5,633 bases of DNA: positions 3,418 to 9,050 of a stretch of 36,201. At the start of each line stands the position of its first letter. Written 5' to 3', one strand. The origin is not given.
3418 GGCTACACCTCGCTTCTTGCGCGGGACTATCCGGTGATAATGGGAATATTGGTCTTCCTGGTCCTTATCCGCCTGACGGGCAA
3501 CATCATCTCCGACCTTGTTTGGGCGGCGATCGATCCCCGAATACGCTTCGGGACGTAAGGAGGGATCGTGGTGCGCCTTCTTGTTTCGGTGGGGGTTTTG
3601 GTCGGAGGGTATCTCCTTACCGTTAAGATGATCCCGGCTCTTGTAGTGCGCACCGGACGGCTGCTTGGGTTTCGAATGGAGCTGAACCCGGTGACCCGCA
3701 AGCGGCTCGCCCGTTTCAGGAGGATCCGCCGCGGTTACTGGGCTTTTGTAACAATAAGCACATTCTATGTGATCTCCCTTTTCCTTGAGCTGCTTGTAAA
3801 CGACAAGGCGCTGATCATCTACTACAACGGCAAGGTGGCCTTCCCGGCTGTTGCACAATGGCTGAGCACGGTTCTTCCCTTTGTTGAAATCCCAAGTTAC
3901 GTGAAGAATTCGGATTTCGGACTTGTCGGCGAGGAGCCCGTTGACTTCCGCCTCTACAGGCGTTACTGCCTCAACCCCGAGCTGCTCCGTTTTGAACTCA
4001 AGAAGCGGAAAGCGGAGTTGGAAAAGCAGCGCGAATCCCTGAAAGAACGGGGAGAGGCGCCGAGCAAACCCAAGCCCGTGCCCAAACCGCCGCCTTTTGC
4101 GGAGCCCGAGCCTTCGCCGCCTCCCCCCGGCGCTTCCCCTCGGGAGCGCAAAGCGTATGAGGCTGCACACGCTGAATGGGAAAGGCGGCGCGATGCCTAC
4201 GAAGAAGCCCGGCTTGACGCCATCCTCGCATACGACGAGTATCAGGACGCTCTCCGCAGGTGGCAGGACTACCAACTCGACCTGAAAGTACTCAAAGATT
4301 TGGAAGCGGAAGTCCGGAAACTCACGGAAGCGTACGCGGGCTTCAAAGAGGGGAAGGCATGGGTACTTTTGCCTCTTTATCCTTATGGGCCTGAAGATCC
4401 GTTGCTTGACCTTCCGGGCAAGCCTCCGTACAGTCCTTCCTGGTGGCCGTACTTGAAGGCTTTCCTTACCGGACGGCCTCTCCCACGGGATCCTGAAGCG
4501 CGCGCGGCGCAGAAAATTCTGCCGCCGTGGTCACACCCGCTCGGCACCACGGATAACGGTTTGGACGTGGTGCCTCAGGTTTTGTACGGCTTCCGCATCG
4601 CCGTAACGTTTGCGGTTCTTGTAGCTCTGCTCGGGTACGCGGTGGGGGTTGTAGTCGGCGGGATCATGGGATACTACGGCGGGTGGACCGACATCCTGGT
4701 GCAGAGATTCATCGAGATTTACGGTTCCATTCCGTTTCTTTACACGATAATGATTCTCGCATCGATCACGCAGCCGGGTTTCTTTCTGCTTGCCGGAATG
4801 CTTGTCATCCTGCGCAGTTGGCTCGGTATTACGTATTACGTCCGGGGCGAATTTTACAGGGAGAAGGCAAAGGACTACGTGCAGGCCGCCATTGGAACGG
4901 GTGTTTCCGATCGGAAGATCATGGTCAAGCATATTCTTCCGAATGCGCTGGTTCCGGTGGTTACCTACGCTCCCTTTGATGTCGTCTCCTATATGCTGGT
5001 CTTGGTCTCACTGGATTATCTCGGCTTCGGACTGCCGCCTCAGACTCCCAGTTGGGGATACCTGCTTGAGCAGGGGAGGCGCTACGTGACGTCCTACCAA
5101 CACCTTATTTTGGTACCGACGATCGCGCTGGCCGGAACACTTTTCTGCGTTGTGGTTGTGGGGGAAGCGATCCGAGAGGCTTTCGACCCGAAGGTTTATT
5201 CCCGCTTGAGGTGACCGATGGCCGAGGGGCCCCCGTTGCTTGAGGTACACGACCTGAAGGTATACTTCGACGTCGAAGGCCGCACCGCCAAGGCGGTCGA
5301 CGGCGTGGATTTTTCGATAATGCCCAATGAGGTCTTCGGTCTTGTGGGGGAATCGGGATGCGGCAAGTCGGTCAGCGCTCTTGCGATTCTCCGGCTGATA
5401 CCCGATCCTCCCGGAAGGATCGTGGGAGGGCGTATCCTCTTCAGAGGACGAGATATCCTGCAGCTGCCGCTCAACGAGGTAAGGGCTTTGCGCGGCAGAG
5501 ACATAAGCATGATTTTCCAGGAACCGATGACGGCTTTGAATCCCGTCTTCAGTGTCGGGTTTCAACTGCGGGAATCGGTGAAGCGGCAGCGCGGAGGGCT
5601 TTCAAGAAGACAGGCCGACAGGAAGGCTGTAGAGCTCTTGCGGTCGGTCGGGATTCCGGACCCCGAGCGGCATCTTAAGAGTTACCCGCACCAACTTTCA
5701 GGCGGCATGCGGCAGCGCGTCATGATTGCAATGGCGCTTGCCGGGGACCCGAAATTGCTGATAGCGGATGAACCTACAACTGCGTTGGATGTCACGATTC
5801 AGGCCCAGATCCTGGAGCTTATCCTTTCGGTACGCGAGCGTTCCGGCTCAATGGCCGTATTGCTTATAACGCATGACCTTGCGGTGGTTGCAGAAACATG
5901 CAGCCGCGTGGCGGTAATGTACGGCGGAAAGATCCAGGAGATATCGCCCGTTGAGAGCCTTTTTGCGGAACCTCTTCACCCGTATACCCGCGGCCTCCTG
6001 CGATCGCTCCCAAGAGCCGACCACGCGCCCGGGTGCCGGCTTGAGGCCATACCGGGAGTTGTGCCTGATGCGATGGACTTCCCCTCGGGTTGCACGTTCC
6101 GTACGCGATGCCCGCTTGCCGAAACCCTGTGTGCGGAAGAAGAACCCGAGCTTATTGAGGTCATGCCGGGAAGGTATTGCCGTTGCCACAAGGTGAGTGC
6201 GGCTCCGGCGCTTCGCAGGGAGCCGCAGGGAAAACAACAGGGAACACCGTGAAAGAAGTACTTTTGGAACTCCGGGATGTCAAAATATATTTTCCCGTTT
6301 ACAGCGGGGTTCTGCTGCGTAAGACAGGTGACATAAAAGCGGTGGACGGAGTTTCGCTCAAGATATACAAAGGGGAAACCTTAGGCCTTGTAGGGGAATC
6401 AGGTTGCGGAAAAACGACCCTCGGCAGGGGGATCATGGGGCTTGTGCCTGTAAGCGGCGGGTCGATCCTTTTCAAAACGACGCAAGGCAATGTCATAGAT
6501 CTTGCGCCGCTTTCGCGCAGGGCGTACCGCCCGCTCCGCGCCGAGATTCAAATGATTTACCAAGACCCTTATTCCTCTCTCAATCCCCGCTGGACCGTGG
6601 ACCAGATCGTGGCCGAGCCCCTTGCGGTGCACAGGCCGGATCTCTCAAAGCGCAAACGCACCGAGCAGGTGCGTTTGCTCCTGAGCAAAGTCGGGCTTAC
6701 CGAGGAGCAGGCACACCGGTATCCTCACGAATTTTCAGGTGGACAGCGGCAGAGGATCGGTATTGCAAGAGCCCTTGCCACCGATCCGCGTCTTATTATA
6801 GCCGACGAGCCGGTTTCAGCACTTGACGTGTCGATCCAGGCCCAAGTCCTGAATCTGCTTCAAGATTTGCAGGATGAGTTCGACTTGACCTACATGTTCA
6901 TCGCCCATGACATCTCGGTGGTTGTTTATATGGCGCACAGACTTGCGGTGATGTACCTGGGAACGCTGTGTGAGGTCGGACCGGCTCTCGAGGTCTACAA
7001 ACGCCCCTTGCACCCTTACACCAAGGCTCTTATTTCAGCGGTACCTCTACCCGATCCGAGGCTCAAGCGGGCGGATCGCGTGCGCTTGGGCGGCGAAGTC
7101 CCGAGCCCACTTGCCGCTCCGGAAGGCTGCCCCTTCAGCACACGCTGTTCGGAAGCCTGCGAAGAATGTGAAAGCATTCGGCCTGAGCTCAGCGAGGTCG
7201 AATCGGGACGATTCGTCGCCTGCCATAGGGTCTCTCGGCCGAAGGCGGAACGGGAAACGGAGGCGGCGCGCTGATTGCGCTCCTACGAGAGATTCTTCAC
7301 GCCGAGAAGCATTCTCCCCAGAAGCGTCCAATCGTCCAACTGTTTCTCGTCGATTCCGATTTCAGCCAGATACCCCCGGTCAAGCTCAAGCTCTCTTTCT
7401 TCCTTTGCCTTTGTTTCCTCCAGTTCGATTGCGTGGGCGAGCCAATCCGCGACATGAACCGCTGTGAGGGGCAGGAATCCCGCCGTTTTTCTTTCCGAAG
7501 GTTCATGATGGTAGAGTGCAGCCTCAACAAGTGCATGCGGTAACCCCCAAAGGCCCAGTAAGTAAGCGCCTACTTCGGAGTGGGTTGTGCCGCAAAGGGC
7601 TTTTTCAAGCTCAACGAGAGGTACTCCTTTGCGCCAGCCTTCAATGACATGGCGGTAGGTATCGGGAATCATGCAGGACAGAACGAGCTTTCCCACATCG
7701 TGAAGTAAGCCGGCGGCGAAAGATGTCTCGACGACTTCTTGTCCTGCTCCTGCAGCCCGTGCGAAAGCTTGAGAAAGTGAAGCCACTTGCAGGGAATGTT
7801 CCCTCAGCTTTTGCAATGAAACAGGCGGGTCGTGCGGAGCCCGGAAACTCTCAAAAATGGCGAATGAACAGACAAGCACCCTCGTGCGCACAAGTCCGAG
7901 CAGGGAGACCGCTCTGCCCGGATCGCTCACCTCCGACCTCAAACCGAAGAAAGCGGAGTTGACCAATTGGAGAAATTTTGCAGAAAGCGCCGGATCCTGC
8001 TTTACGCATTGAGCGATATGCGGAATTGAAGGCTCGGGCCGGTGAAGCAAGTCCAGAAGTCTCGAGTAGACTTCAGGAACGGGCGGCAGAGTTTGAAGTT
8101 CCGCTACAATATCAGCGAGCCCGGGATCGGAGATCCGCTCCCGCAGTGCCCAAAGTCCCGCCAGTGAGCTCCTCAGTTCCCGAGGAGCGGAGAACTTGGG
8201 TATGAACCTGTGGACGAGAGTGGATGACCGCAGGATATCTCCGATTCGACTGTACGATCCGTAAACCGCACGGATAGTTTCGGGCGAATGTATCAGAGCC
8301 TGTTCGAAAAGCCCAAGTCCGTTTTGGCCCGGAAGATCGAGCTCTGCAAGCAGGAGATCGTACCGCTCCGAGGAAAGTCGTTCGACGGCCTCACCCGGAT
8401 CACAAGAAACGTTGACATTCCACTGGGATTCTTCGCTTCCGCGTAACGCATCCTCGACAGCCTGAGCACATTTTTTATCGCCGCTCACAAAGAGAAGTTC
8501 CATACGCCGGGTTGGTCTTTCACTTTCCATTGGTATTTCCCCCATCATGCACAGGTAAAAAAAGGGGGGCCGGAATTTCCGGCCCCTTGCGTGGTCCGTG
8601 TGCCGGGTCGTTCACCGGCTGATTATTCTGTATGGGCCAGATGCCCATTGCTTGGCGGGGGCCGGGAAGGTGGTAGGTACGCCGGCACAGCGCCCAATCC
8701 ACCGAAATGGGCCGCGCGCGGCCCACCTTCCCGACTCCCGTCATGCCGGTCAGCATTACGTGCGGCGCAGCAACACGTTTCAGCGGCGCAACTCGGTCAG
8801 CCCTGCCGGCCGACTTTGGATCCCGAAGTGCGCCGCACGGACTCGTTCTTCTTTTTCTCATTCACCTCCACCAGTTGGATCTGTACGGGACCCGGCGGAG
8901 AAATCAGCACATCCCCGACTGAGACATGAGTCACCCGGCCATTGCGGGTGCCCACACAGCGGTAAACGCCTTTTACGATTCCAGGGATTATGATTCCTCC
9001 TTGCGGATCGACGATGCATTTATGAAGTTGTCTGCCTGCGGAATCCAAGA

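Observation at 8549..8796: ECF-type promoter, a 17-bp-closed multi-hairpin RNA and a canonical intrinsic terminator, packed immediately upstream of the REC-HDOD gene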

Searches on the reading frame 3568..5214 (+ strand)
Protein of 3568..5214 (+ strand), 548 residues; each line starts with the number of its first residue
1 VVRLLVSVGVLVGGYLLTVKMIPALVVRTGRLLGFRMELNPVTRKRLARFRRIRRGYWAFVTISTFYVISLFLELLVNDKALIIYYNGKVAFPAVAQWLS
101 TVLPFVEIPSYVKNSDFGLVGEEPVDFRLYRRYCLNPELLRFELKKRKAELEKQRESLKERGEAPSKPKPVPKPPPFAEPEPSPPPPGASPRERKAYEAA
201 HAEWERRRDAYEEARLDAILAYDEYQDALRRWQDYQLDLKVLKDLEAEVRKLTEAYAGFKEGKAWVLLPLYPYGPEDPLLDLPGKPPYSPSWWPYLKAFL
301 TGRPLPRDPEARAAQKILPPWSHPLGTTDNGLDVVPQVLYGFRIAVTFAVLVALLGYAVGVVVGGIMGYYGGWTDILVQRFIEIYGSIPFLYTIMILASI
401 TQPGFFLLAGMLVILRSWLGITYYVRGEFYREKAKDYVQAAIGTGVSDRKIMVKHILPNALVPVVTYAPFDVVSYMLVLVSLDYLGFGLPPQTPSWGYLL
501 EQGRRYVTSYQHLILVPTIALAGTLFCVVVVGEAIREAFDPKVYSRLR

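Call 7: search_protein_families(library=pfam, proteins=[window:3568-5214:+])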
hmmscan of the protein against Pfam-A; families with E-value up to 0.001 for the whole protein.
window:3568-5214:+ (548 aa): 1 family
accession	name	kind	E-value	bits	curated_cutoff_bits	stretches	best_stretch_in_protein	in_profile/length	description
PF00528.27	BPD_transp_1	-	1.8e-26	93.5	26.4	1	360-543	1-182/184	Binding-protein-dependent transport system inner membrane component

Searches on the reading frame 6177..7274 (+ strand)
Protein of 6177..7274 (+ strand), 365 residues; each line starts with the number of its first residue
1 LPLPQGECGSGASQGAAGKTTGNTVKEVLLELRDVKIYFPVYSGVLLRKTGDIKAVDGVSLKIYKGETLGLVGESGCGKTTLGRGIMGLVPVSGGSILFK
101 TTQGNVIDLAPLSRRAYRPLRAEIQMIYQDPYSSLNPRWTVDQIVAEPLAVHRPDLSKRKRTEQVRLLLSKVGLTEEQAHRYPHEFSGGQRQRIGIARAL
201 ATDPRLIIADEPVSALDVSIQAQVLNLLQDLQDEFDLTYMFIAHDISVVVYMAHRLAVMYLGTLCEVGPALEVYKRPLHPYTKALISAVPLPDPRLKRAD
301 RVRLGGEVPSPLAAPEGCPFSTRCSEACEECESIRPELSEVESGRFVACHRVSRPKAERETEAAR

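Call 7: search_protein_families(library=pfam, proteins=[window:6177-7274:+])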
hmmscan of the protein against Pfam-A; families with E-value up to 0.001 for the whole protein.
window:6177-7274:+ (365 aa): 2 families
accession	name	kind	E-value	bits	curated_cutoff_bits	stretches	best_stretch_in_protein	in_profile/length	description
PF00005.33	ABC_tran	-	6.5e-31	108.2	25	1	57-213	2-136/137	ABC transporter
PF08352.17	oligo_HPY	-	8.2e-19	68.2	27.1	1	266-331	2-65/65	Oligopeptide/dipeptide transporter, C-terminal region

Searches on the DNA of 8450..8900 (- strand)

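Call 4: search_rna_families(source=window, start=8450, end=8900, threshold=evalue, max_evalue=10, show_alignments=3)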
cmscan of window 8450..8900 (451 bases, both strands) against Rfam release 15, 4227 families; matches with E-value up to 10: 9.
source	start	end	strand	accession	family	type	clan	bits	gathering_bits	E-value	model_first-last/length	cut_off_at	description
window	8655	8741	+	RF00942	mir-1224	Gene; miRNA;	-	23.7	105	0.062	1-86/86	no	mir-1224 microRNA precursor family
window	8650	8746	-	RF04159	MIR1437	Gene; miRNA;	-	21.4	168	0.24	1-192/192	no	MIR1437 microRNA precursor family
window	8564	8590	+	RF03904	MIR7991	Gene; miRNA;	-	19.1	58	0.25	1-47/47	no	MIR7991 microRNA precursor family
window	8557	8631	-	RF02353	BjrC68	Gene; sRNA;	-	17.7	39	0.041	1-82/82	no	Bradyrhizobiaceae sRNA BjrC68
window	8642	8754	+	RF03433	mir-2576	Gene; miRNA;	-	16.3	83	9.6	1-120/120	no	mir-2576 microRNA precursor family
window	8589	8685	-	RF01986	ZEB2_AS1_3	Gene; lncRNA;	-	15.8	55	0.52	1-100/100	no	ZEB2 antisense RNA 1 conserved region 3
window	8658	8740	-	RF01922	mir-654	Gene; miRNA;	-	15.4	63.5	1.7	1-81/81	no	mir-654 microRNA precursor family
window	8805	8872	-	RF00312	snoZ206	Gene; snRNA; snoRNA; CD-box;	-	15.3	50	4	1-129/129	no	Small nucleolar RNA Z206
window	8558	8586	+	RF02050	STnc470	Gene; sRNA;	-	13.2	80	0.47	105-141/226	no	Salmonella enterica sRNA STnc470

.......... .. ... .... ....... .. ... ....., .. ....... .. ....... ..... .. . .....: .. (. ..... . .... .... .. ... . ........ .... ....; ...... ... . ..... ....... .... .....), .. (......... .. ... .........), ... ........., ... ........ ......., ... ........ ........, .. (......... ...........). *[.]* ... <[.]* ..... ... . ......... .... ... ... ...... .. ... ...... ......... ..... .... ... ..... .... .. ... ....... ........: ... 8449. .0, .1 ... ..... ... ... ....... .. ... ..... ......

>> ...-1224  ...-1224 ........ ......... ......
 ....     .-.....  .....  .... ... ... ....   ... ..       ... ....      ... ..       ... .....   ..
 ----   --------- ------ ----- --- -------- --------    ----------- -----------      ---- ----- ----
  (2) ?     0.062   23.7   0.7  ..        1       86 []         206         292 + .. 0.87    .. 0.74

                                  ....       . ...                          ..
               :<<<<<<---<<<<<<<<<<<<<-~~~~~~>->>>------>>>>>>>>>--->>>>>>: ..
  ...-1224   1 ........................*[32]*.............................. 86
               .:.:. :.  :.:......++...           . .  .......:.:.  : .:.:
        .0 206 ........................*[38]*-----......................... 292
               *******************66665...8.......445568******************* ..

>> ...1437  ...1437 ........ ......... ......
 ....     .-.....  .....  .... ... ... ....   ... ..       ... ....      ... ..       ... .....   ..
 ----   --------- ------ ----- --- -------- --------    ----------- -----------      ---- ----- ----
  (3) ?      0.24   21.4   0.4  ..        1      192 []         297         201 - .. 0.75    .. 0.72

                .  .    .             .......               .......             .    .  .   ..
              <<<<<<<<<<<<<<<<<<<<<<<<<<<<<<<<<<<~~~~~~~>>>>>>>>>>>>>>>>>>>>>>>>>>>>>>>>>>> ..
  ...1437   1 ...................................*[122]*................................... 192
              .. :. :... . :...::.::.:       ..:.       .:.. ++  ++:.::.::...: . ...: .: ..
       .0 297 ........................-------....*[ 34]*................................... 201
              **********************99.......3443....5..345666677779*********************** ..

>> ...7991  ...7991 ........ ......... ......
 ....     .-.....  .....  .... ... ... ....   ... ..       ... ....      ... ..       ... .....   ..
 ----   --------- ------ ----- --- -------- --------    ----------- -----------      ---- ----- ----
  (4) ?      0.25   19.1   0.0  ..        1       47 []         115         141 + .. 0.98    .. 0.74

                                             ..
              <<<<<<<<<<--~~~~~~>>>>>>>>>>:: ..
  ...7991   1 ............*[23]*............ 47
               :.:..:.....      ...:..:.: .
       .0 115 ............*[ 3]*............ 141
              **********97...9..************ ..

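Call 31: build_rna_model(alignment_id=A3, structure=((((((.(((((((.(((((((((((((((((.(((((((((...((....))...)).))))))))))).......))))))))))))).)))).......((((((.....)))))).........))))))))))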
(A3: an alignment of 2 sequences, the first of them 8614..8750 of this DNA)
Model R1 built from alignment A3 (2 sequences, 137 columns); structure: as given.
model positions 137; base pairs 47; branch points 1; effective number of sequences 0.51; information 0.59 bits per position. Calibrated on 0.2 Mb of random sequence (short: E-values are rough).
structure used (alignment columns):
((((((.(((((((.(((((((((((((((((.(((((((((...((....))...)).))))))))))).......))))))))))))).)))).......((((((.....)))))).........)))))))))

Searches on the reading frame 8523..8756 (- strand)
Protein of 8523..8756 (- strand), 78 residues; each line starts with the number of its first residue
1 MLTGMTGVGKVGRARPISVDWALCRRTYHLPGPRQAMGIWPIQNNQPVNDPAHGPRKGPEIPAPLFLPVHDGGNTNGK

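Call 32: search_protein_representatives(protein=window:8523-8756:-)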
Query: 78 residues. Proteins with E-value up to 0.001 (for the whole library): 7; up to 1e-10: 3; up to 1e-30: 1. The best 7 are listed.
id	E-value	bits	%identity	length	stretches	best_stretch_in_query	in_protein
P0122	6.0e-49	180.2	100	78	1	1-78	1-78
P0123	1.6e-16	76.5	49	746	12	23-44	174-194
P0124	2.8e-11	59.8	38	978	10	35-56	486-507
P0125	6.6e-08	49.0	39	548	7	35-55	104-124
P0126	2.9e-06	43.7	44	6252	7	3-27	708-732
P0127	3.6e-05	40.3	41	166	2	15-64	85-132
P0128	2.1e-04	37.8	34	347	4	37-75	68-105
